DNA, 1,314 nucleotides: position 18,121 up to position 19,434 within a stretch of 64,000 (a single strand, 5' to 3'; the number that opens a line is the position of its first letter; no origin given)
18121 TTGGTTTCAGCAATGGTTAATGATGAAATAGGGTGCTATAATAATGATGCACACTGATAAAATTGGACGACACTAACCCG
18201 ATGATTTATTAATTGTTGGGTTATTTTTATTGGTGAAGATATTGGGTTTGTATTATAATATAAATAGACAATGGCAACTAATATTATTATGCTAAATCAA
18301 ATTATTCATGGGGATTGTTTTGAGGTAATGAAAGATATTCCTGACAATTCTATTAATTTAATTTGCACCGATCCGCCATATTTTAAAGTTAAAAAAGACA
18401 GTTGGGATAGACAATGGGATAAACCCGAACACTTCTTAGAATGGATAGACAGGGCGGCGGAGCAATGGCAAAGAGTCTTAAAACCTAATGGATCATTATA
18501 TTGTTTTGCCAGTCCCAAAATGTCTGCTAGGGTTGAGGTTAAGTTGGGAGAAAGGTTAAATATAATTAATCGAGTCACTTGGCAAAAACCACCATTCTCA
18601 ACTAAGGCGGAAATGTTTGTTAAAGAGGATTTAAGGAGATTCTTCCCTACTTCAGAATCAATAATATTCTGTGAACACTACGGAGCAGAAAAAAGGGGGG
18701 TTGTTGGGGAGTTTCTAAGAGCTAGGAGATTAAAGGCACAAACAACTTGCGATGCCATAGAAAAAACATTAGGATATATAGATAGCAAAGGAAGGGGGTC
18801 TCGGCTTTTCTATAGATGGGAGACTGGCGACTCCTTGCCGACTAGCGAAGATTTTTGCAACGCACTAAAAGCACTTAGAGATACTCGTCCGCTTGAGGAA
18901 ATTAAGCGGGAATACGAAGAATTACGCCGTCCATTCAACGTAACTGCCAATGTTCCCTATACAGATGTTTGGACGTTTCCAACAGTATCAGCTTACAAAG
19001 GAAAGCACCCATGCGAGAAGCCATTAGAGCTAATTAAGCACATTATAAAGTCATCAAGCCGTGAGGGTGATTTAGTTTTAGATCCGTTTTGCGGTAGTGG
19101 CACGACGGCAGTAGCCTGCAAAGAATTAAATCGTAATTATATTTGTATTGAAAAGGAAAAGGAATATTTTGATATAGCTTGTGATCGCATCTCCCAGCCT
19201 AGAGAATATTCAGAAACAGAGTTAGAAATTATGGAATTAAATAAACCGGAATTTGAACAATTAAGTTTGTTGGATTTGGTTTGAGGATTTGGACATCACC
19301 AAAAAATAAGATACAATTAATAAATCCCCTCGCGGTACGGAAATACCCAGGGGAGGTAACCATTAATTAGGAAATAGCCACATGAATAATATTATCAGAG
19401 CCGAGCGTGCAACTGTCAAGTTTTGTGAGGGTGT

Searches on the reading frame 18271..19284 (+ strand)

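Call 14: search_protein_families(library=phrogs, proteins=[window:18271-19284:+], max_evalue=0.00001)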
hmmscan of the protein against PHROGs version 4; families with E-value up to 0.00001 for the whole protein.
window:18271-19284:+ (337 aa): 13 families
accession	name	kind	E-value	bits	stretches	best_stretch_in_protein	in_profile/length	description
phrog_67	-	other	4.3e-84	284.9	1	2-318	117-354/743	DNA methyltransferase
phrog_6025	-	other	1.7e-40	139.7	1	10-141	13-144/192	DNA methyltransferase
phrog_6952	-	other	3.4e-38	132.3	1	206-303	74-171/181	DNA methyltransferase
phrog_3008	-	other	3e-29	103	1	227-320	128-228/244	DNA methyltransferase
phrog_498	-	other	3.4e-29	102.8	1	23-310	218-423/633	DNA methyltransferase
phrog_8769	-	other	1.9e-28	99.1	1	266-324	12-70/71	methyltransferase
phrog_18293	-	other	7.8e-25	88.1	1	233-317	34-117/119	methyltransferase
phrog_23148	-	unknown function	7.6e-14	53.1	1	244-308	83-147/165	-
phrog_23085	-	unknown function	7.3e-13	49.4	1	232-309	27-107/138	-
phrog_12862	-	unknown function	2.2e-10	41.6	1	8-89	2-74/149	-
phrog_16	-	DNA, RNA and nucleotide metabolism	1e-09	38.2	1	209-325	827-926/986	DNA helicase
phrog_18146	-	other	2.4e-09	37.6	1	226-294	26-98/452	DNA methyltransferase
phrog_12517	-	unknown function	4.1e-08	33.8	0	265-309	105-149/316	-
